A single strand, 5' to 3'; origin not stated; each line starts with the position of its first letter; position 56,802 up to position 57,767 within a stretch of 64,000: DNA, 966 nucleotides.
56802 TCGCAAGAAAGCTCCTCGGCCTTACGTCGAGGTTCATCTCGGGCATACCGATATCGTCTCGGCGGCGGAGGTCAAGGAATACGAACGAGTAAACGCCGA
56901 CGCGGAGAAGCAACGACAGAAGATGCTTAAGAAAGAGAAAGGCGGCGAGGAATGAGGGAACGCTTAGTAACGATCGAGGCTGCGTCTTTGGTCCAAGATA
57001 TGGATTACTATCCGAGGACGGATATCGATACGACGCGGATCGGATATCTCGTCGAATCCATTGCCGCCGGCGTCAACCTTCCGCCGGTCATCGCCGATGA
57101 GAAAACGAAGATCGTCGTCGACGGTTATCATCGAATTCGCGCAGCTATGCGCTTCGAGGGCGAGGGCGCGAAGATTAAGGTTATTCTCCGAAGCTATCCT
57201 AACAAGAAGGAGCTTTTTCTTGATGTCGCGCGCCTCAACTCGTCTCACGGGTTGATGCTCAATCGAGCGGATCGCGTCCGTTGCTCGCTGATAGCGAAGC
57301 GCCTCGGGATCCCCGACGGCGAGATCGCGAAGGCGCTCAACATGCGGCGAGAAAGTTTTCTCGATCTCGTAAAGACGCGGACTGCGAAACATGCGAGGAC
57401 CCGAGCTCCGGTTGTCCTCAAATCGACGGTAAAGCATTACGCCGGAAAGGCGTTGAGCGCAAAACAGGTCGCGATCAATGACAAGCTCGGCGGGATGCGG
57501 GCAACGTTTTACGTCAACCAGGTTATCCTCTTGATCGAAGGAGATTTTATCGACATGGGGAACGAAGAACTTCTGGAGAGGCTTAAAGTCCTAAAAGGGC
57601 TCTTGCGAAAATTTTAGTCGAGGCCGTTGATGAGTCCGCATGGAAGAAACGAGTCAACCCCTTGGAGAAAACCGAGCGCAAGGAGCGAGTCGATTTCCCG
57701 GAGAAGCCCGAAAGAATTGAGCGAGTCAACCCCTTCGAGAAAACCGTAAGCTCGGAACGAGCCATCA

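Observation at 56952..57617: Stand-alone ParB/sulfiredoxin-like protein abutting the repeat array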

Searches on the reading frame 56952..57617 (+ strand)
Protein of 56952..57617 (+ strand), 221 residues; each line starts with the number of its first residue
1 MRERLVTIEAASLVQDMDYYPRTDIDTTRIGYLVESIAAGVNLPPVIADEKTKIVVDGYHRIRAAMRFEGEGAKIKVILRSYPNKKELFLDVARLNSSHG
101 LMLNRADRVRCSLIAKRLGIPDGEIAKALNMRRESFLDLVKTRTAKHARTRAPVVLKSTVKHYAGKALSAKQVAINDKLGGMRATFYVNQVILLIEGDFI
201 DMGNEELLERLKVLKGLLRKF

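Call 3: search_protein_families(library=pfam, proteins=[window:56952-57617:+], max_evalue=0.1)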
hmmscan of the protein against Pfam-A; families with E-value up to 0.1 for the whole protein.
window:56952-57617:+ (221 aa): 2 families
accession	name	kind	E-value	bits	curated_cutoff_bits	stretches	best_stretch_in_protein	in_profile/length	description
PF02195.25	ParB_N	-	0.027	15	26.3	1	12-85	9-83/95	ParB N-terminal domain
PF09048.16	Cro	-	0.029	14.8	32.7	0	114-138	18-42/59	Cro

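Call 5: search_protein_families(library=phrogs, proteins=[window:56952-57617:+], max_evalue=0.01)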
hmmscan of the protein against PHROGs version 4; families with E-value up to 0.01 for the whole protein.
window:56952-57617:+ (221 aa): 4 families
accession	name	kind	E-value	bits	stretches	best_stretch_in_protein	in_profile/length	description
phrog_1033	-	DNA, RNA and nucleotide metabolism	3.3e-09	38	1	3-148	31-174/334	ParB-like partition protein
phrog_8071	-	DNA, RNA and nucleotide metabolism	0.0016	18.7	1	26-69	26-68/389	ParB-like partition protein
phrog_498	-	other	0.0028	17.2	1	16-82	45-109/633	DNA methyltransferase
phrog_620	-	DNA, RNA and nucleotide metabolism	0.0063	17.6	1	15-69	18-70/217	ParB-like partition protein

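Call 6: search_protein_families(library=ncbifam, proteins=[window:56952-57617:+], max_evalue=0.1)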
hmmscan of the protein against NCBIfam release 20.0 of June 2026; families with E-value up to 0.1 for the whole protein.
window:56952-57617:+ (221 aa): 2 families
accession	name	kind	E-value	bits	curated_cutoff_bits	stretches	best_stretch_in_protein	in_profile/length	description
TIGR00180.1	parB_part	domain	0.025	14.3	58.45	1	11-88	10-90/186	ParB/RepB/Spo0J family partition protein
TIGR04285.1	nucleoid_noc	exception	0.047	13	315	1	15-85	11-81/255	nucleoid occlusion protein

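Call 23: find_homologous_proteins(query=window:56952-57614:+, max_evalue=0.001)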
Query window:56952-57614:+ (221 aa): 10 proteins with E <= 0.001 among 923 candidates.
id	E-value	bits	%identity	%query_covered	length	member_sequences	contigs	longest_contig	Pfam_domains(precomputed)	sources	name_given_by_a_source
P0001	1.3e-136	471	100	100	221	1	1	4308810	-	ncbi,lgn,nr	ncbi:MAG: ParB N-terminal domain-containing protein [Candidatus Latescibacterota bacterium]|nr:MAG: 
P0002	3.7e-54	201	46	97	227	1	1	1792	-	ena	-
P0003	3.0e-52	195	46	97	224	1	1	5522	-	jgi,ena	-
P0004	7.1e-50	188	45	96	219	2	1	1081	-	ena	-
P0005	3.3e-41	159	41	99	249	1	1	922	-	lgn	-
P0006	1.7e-40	157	41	94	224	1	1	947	PF02195.27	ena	-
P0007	2.9e-39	153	40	97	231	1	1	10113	-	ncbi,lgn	-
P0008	1.8e-36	144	38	98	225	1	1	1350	-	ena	-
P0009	1.6e-28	118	34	95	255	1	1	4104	PF02195.27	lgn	-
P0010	6.7e-27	112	44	67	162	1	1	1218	-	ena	-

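Call 25: find_encoding_contigs(protein=P0007, flank=10000, max_places=3)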
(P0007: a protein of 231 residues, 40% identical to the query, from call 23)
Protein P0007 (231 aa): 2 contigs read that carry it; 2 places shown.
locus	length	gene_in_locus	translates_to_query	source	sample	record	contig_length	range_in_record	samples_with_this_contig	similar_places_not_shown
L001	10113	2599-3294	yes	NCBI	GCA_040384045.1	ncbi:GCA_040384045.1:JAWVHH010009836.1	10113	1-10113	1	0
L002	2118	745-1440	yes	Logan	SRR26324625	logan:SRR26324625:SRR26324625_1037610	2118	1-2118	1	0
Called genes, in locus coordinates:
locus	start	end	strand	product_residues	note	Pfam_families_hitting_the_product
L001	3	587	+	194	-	?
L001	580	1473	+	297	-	PF25145:NfeD1b_N (faint), PF00574:CLP_protease (faint), PF01343:Peptidase_S49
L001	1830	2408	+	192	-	-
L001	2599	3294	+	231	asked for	-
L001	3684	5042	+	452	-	PF05065:Phage_capsid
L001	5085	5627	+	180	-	-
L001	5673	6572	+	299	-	-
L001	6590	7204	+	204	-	PF05135:Phage_connect_1 (faint), PF24163:HCP (weak)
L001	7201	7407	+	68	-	-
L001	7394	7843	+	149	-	-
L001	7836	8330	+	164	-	-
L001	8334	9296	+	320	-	-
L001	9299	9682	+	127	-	-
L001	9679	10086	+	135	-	-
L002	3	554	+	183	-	?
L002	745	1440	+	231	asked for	-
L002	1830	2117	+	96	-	?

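Call 26: find_encoding_contigs(protein=P0003, flank=10000, max_places=3)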
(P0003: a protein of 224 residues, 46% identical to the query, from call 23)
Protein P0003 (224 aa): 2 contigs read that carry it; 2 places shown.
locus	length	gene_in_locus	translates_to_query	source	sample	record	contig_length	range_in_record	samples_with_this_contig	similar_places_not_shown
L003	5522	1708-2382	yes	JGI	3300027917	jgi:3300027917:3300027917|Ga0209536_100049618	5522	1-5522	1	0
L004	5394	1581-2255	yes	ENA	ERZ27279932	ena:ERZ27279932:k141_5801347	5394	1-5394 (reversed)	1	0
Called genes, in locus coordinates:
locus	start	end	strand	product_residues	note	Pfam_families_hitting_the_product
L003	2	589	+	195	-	?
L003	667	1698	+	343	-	-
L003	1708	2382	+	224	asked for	-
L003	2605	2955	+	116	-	-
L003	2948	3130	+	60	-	-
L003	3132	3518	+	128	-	-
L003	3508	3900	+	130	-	-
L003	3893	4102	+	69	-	-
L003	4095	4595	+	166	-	-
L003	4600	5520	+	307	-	?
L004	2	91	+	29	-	?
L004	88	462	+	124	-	-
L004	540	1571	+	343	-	-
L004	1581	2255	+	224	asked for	-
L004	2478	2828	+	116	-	-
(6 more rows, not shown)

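Call 27: search_protein_families(library=ncbifam, proteins=[L003:667-1698:+, L001:1830-2408:+, L001:580-1473:+, L003:2-589:+, L002:3-554:+], max_evalue=0.01)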
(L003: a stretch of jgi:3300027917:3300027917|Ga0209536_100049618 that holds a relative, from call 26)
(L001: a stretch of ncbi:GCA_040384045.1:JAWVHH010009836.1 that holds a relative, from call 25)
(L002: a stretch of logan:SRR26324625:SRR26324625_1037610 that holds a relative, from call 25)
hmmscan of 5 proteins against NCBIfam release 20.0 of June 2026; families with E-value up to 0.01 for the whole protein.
L003:667-1698:+ (343 aa): 2 families
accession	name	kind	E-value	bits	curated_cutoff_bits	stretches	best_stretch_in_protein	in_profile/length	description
NF052498.1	TIGR_Tas_endo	equivalog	1.1e-40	139.9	100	1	40-313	1-214/215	TIGR-Tas system RNA-guided endonuclease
NF033542.1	transpos_IS110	equivalog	0.0046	16.2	140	1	77-150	198-269/343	IS110 family RNA-guided transposase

L001:1830-2408:+ (192 aa): 0 families

L001:580-1473:+ (297 aa): 8 families
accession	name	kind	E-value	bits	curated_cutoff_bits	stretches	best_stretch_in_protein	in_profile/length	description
TIGR00706.1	SppA_dom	equivalog_domain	1.6e-43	148.8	155.45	1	107-289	17-198/208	signal peptide peptidase SppA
TIGR00705.1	SppA_67K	equivalog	2.6e-36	125.1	311.45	1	73-288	305-515/590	signal peptide peptidase SppA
NF008195.0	PRK10949.1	equivalog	4.3e-25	88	746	1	107-290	350-532/618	signal peptide peptidase SppA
NF008745.0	PRK11778.1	equivalog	5.1e-14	52.2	259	1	124-292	132-298/345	protease SohB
NF009205.0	PRK12553.1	subfamily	1.2e-07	31.5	228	1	240-287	157-205/211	ATP-dependent Clp protease proteolytic subunit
NF001368.0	PRK00277.1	subfamily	0.00024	21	249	0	240-287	150-197/203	ATP-dependent Clp protease proteolytic subunit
NF045542.1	Clp_rel_HeadMat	equivalog_domain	0.00049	20.1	120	0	121-174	33-84/165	head maturation protease, ClpP-related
TIGR00493.1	clpP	equivalog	0.0024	17.6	308.6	0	239-286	144-191/192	ATP-dependent Clp endopeptidase proteolytic subunit ClpP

L003:2-589:+ (195 aa): 25 families
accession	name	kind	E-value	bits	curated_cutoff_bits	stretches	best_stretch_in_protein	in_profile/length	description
TIGR01934.1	MenG_MenH_UbiE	subfamily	3.6e-10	39.5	158.35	1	3-63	27-85/223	ubiquinone/menaquinone biosynthesis methyltransferase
NF001240.0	PRK00216.1-1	equivalog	6.5e-10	38.5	378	1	3-65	51-113/251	bifunctional demethylmenaquinone methyltransferase/2-methoxy-6-polyprenyl-1,4-benzoquinol methylase UbiE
NF001244.0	PRK00216.1-5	equivalog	3e-09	36.5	216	1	3-62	36-95/236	bifunctional demethylmenaquinone methyltransferase/2-methoxy-6-polyprenyl-1,4-benzoquinol methylase UbiE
NF001242.0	PRK00216.1-3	equivalog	4.8e-08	32.7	351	1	3-65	56-120/258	bifunctional demethylmenaquinone methyltransferase/2-methoxy-6-polyprenyl-1,4-benzoquinol methylase UbiE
NF040538.1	methyl_ArsM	equivalog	5.8e-08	32.3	500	1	15-72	61-118/356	arsinothricin biosynthesis methyltransferase ArsM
NF043040.1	corrin_prot_MT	hypoth_equivalog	2.3e-07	30.5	180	1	4-69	31-92/216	corrinoid protein-associated methyltransferase CpaM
NF052510.1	methyltran_MpqE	exception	2.5e-07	30.4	335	1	3-66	34-97/234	methyl-plastoquinone biosynthesis methyltransferase MpqE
NF001241.0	PRK00216.1-2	equivalog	8e-06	25.7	327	1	3-68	39-101/231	demethylmenaquinone methyltransferase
NF047649.1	MTase_UXPK_star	exception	2.2e-05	23.6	460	1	16-75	78-137/283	methyltransferase/UXPK-star double selenoprotein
NF008823.0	PRK11873.1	subfamily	8.4e-05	22.2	263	1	15-60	77-122/272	arsenite methyltransferase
TIGR02072.1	BioC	equivalog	8.9e-05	22.4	184.95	1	13-73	32-89/244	malonyl-ACP O-methyltransferase BioC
NF001243.0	PRK00216.1-4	equivalog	0.00011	21.7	235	1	3-66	35-98/237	demethylmenaquinone methyltransferase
TIGR04364.1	methyltran_FxLD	equivalog_domain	0.00012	21.3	320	1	15-61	82-127/394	methyltransferase, FxLD system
NF041536.1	ArsM_DUF2284_UU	exception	0.00012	20.5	575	1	15-70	76-131/459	arsenite methyltransferase/DUF2284 domain selenoprotein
TIGR02752.1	MenG_heptapren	equivalog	0.00013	21.5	419.85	1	13-63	43-93/231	demethylmenaquinone methyltransferase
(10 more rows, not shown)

L002:3-554:+ (183 aa): 0 families

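Call 32: search_solved_structures(query=A1, max_evalue=1, show_alignments=3)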
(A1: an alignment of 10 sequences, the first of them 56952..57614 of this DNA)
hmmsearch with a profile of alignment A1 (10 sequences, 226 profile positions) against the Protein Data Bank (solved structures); distinct sequences matched with E-value up to 1: 7.
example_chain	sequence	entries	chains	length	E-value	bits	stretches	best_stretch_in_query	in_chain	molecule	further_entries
6sdk_A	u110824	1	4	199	0.0053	19.4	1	2-157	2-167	Stage 0 sporulation protein J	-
7o0n_A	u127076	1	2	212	0.011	18.5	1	20-68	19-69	ParB family protein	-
7bnk_A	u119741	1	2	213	0.022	17.4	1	20-67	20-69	ParB family protein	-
7bnr_A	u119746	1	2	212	0.022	17.4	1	20-67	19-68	ParB family protein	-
4en1_A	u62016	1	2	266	0.35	13.5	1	56-115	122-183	Green fluorescent protein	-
6gel_A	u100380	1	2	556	0.45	13.2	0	56-115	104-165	Green fluorescent protein,Optimized Ratiometric Calcium Sensor,Green fluorescent protein,G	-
6gez_A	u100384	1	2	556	0.56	12.8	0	56-115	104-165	Green fluorescent protein,Optimized Ratiometric Calcium Sensor,Green fluorescent protein,G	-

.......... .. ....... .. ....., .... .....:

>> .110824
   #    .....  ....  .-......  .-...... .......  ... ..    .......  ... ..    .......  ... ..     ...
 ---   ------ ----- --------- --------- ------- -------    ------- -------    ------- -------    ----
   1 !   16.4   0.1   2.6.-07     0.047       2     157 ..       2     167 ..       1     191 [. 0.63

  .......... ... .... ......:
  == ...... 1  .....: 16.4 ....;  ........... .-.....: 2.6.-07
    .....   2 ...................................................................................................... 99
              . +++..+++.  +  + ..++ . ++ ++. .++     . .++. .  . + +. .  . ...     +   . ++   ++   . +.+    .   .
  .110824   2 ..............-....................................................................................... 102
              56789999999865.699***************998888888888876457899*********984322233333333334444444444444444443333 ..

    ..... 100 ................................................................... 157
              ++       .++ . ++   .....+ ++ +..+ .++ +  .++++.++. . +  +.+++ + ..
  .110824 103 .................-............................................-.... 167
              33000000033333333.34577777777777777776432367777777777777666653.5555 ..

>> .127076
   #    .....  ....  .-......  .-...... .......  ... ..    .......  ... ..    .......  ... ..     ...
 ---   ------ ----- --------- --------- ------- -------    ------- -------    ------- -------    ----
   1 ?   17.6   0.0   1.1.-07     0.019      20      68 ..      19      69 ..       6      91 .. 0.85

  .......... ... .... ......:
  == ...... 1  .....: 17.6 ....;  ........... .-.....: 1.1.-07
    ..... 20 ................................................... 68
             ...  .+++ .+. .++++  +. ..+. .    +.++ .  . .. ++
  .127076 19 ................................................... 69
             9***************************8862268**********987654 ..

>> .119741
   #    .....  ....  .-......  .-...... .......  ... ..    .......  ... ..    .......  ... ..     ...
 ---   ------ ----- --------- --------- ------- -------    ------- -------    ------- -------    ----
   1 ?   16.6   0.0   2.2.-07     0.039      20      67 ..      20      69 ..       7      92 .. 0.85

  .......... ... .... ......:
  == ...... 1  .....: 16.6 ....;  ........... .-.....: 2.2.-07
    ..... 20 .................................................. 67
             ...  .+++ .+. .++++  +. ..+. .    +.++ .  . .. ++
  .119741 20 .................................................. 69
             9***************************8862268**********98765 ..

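Call 36: predict_structure(alignment_id=A1)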
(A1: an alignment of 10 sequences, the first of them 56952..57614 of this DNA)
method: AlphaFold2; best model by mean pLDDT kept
length: 221 residues; sequences in the alignment: 10
mean_pLDDT: 88.7   pTM: 0.78
mean pLDDT of the five models: 88.7, 88.2, 81.1, 80.9, 75.2
residues with pLDDT >= 90: 131; 70-90: 75; 50-70: 15; < 50: 0
segments of 3 or more residues with pLDDT < 50: none
pLDDT, mean of each block of 10 residues (from residue 1): 91 89 72 91 93 93 92 95 95 85 86 94 95 95 92 89 91 87 72 87 83 86 78
secondary structure, 60 per line:
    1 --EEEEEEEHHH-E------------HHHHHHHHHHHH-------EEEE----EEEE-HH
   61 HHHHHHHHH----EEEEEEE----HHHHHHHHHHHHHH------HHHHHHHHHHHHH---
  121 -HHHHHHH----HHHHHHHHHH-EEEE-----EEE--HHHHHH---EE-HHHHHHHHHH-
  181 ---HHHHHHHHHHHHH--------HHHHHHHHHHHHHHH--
elements in order: E3-9 H27-38 E46-49 E54-57 H59-69 E74-80 H85-98 H105-117 H122-128 H133-142 E144-147 E153-155 H158-163 H170-179 H184-196 H205-219

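Call 39: search_protein_representatives(alignment_id=A1)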
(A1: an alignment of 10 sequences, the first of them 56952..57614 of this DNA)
Query: 10 sequences, 226 profile positions. Proteins with E-value up to 0.001 (for the whole library): 8509; up to 1e-10: 1841; up to 1e-30: 857. The best 150 are listed.
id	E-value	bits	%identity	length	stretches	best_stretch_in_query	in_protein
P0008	3.6e-92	324.2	-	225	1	4-225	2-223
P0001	8.8e-92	323.0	-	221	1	2-221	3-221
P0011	3.7e-84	298.0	-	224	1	4-224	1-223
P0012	8.9e-84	296.8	-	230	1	2-222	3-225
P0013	4.9e-83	294.4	-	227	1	4-219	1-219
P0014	7.8e-83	293.7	-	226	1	5-224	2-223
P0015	3.4e-82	291.6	-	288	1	3-224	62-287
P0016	6.0e-82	290.8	-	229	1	4-224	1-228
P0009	4.0e-81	288.1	-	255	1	2-223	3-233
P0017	1.4e-79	283.1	-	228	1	4-222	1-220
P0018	3.7e-79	281.7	-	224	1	7-223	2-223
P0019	7.0e-79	280.8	-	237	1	3-222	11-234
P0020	1.6e-78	279.6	-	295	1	4-220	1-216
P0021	3.4e-78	278.5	-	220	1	4-222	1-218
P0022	3.9e-78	278.3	-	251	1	3-222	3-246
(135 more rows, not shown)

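Call 45: find_related_loci(query=A1, collection=viral_contigs, flank=6000)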
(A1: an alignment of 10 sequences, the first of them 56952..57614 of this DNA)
Query A1 (221 aa) in viral_contigs; peptide patterns used: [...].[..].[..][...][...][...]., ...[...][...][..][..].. (x = any residue, [..] = any of these).
73 stretches matched a pattern; 15 encode a relative of the query (tblastn E <= 1e-3); 15 distinct loci.
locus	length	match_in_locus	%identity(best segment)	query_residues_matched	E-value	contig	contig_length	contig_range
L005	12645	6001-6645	47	7-221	1e-59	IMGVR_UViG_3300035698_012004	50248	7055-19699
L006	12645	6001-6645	47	7-221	1e-59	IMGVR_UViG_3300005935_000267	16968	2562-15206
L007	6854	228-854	44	8-218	2e-53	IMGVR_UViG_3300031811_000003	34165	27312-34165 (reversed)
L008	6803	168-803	43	5-218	4e-53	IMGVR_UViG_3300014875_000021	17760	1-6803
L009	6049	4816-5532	40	4-220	1e-51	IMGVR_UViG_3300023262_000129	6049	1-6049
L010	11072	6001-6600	39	8-210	6e-51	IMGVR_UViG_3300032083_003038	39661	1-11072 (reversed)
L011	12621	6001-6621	39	11-219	3e-50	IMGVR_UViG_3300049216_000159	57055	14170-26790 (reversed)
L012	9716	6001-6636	39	11-219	1e-48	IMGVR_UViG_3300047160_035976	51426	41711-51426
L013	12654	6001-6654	44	2-220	3e-48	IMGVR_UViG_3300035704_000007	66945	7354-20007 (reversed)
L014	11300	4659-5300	40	4-218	3e-46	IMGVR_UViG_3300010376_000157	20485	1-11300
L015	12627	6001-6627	40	8-218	1e-45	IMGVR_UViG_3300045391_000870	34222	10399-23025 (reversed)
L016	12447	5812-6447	37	8-221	2e-43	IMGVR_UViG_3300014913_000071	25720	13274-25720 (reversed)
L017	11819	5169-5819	37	8-221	5e-40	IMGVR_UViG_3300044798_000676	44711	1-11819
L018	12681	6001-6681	38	1-218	4e-46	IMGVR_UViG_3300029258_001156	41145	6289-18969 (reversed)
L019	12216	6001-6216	47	139-212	7e-16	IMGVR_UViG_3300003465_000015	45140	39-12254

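Call 56: search_protein_families(library=pfam, proteins=[L001:1830-2408:+, L012:5263-5838:+, L013:7291-7872:+, L016:4446-5333:+, L010:5168-5806:+], max_evalue=0.1)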
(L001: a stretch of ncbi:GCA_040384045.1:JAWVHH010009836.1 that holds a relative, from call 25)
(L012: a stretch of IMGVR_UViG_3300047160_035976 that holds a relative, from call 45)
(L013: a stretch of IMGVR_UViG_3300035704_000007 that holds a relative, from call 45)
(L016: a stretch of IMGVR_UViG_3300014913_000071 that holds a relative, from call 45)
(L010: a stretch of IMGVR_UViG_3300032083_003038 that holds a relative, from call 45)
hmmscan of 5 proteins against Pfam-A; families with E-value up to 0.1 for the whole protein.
L001:1830-2408:+ (192 aa): 0 families

L012:5263-5838:+ (192 aa): 0 families

L013:7291-7872:+ (194 aa): 0 families

L016:4446-5333:+ (296 aa): 0 families

L010:5168-5806:+ (213 aa): 0 families
